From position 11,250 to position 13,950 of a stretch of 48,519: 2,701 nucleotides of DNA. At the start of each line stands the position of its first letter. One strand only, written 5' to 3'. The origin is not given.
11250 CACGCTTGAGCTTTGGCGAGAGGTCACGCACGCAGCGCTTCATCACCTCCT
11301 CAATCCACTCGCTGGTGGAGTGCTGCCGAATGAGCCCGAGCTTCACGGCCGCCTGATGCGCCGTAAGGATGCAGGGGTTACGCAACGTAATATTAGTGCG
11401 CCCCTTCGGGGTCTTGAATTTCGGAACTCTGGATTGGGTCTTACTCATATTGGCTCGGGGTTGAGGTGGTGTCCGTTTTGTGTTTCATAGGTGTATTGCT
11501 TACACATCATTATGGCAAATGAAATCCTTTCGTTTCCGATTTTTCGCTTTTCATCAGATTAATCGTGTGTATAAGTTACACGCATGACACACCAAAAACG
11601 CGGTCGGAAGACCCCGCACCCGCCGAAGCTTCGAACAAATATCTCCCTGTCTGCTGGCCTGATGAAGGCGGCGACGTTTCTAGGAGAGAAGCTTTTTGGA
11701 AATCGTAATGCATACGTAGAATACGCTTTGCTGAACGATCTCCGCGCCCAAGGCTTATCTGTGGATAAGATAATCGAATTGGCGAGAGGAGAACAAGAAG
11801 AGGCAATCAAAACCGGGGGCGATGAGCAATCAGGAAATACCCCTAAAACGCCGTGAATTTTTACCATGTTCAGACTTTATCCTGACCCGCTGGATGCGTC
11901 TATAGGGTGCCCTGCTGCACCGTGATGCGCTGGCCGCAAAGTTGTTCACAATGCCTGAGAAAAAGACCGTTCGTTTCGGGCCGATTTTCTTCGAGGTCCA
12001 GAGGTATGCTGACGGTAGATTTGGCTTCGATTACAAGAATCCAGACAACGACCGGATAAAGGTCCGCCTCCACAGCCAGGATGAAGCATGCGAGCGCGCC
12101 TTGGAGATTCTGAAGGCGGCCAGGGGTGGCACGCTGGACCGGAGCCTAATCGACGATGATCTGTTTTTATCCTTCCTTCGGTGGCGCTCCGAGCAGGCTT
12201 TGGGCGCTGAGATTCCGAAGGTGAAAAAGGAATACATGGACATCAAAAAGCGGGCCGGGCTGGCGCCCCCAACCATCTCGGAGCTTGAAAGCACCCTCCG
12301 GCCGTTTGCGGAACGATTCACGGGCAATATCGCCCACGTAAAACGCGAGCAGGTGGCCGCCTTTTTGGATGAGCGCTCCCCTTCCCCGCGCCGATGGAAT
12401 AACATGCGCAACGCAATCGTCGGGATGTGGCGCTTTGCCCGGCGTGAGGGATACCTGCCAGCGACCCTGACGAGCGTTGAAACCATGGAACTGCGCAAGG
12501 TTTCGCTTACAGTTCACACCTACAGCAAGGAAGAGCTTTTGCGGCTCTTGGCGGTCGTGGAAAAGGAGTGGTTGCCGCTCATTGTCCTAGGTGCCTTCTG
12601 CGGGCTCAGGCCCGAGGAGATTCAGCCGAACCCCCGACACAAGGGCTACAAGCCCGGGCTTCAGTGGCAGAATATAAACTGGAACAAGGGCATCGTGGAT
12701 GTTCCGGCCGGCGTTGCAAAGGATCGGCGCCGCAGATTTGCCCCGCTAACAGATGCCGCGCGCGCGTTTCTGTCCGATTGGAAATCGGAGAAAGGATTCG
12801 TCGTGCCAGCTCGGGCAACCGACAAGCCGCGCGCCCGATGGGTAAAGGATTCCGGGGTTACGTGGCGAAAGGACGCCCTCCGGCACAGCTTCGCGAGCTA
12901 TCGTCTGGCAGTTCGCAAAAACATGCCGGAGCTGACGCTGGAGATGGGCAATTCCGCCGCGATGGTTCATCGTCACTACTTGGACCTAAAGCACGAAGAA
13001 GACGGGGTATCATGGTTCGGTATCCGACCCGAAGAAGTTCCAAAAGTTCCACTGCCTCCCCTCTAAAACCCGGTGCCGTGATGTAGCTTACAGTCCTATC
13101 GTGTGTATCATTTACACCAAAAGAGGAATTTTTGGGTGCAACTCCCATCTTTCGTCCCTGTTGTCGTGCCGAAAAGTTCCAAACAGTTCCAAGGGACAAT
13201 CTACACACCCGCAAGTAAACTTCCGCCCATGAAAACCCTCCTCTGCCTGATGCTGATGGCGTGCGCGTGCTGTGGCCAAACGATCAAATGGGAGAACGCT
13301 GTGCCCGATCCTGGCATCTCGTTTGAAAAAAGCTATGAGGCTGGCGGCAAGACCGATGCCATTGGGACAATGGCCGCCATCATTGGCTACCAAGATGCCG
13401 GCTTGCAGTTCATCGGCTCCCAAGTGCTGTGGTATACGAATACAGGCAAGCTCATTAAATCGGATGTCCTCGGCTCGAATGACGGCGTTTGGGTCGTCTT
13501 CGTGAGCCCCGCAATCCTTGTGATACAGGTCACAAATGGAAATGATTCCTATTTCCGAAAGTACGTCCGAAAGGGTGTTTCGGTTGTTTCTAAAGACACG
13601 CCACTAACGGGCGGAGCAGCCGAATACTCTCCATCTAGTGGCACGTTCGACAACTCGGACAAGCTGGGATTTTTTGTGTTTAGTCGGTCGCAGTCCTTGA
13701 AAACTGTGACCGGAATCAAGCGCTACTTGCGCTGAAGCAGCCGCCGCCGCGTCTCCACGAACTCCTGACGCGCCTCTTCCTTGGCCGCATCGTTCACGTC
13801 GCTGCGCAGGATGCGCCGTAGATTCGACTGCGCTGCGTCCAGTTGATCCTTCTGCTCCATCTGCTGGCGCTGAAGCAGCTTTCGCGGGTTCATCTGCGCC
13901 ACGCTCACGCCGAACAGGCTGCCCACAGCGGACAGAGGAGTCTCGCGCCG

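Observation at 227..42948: Conserved CCGAA(A/C)C motif directly abutting start codons in place of a Shine-Dalgarno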

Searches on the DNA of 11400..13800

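Call 31: search_rna_families(source=window, start=11400, end=13800, threshold=evalue, max_evalue=10, show_alignments=3)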
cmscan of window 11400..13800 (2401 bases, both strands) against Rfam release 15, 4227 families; matches with E-value up to 10: 2.
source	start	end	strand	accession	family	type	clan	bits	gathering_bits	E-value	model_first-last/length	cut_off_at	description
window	11758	11897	+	RF02175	SMAD5-AS1_3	Gene; lncRNA;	-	17.2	60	0.77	1-125/125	no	SMAD5 antisense RNA 1 conserved region 3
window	12355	12455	-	RF01696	Chlorobi-1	Gene; sRNA;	-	13.6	50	3.5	1-67/67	no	Chlorobi-1 RNA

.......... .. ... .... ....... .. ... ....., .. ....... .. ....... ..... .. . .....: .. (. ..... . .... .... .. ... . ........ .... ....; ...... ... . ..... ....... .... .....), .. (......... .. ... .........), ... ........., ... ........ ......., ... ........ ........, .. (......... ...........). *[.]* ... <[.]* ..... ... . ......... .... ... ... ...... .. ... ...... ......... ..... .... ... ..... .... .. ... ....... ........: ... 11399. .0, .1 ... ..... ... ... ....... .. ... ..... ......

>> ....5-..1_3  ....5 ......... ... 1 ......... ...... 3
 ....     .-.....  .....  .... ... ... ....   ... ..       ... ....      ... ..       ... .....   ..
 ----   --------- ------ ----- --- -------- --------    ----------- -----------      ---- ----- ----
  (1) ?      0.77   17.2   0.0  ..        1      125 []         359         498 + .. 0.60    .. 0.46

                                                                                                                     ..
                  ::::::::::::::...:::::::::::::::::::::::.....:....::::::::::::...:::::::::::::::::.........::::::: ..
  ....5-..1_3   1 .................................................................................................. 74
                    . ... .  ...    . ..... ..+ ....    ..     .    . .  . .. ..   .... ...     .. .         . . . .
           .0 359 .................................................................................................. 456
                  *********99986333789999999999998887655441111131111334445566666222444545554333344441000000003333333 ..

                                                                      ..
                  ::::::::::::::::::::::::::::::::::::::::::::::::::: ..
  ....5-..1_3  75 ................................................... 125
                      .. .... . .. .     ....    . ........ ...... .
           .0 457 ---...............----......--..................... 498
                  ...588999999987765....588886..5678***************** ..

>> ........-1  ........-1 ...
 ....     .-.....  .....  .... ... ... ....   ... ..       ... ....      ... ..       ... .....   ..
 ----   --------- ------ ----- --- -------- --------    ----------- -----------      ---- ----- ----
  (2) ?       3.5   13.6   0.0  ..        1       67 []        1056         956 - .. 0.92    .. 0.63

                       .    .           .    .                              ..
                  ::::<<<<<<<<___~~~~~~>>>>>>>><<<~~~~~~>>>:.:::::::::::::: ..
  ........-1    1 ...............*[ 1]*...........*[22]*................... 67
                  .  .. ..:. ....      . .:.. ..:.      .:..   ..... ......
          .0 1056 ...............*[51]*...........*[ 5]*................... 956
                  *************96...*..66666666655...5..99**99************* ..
